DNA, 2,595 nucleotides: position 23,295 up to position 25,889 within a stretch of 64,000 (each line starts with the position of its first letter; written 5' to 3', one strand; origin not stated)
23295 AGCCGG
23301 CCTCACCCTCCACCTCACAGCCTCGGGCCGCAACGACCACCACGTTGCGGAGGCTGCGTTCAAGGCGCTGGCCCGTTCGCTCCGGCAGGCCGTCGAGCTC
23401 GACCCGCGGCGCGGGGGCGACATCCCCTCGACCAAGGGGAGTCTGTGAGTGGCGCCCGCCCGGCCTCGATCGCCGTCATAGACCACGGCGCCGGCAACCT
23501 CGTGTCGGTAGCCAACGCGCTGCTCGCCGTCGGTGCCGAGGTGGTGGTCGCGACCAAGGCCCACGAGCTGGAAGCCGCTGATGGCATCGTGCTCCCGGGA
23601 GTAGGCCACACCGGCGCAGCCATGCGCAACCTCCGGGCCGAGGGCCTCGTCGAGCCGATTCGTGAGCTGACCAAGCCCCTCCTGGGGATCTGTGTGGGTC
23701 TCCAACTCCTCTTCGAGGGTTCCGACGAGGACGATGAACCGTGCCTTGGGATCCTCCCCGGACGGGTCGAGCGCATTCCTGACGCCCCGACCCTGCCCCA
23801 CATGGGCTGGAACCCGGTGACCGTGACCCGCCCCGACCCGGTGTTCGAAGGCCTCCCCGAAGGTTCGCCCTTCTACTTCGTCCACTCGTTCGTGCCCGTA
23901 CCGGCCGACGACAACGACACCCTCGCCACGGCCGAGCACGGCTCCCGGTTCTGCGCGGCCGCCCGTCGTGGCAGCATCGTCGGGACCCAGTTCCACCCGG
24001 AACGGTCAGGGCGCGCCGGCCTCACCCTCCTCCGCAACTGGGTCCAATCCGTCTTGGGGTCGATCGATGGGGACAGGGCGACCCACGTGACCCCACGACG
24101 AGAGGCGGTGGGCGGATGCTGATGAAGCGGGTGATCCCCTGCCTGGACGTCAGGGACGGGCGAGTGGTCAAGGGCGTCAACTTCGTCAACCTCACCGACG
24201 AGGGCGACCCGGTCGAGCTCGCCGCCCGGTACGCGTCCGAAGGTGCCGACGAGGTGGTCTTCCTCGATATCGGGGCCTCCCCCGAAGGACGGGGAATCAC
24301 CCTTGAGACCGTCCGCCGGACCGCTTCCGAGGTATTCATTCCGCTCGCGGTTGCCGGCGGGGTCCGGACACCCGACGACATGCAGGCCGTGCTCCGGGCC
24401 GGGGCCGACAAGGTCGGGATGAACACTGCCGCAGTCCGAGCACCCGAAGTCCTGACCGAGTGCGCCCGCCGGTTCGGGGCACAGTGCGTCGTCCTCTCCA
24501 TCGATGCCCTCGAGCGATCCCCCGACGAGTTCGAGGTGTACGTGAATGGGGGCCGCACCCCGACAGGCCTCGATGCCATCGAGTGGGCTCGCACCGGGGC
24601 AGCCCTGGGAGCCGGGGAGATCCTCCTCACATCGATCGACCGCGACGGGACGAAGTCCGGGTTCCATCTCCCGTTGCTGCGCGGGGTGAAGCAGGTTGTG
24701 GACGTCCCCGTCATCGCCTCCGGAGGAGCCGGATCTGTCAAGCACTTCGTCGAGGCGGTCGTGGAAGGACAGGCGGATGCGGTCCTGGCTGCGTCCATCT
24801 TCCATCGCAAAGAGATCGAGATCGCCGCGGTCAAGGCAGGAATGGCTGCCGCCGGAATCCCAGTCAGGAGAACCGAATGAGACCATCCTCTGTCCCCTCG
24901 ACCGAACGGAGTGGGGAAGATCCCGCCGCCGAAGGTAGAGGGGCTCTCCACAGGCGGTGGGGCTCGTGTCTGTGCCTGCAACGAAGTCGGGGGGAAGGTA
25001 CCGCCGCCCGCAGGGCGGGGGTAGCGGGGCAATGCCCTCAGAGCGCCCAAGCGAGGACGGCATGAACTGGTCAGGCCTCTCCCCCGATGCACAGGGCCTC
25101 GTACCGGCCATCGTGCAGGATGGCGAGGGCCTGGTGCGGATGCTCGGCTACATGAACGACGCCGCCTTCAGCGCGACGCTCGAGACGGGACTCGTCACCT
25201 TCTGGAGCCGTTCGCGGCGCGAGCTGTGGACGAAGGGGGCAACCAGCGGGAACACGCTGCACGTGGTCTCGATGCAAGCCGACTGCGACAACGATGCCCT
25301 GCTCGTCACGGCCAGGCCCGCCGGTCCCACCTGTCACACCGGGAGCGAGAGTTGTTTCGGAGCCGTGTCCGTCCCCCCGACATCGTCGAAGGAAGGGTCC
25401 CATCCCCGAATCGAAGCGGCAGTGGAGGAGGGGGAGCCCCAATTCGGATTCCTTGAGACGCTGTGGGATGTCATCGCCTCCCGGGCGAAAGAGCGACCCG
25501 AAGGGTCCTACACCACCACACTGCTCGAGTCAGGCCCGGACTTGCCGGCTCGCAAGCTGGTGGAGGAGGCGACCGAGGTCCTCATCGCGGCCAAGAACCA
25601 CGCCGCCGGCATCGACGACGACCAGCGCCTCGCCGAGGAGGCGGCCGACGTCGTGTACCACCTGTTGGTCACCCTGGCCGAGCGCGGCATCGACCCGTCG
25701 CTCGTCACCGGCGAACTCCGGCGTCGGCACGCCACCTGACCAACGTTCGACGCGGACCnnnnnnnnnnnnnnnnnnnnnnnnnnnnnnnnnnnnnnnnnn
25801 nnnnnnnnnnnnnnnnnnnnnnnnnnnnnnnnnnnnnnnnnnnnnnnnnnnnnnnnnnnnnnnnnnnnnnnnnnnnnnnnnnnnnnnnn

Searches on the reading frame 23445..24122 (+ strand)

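Call 48: search_protein_families(library=pfam, proteins=[window:23445-24122:+], max_evalue=0.000001)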
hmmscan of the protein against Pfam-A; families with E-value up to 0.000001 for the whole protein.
window:23445-24122:+ (225 aa): 2 families
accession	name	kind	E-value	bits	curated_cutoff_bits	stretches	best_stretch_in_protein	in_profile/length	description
PF00117.34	GATase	-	7.8e-21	75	22.8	1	11-199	2-186/190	Glutamine amidotransferase class-I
PF01174.25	SNO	-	5.3e-08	33.4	27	0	19-110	8-102/188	SNO glutamine amidotransferase family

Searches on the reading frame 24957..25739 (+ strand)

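Call 48: search_protein_families(library=pfam, proteins=[window:24957-25739:+], max_evalue=0.000001)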
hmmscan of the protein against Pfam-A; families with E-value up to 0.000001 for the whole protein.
window:24957-25739:+ (260 aa): 2 families
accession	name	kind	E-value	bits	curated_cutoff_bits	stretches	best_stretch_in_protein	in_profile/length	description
PF01502.23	PRA-CH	-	8.2e-33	112.5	27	1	62-134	1-73/74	Phosphoribosyl-AMP cyclohydrolase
PF01503.22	PRA-PH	-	1.1e-19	71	21.3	1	167-258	2-86/86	Phosphoribosyl-ATP pyrophosphohydrolase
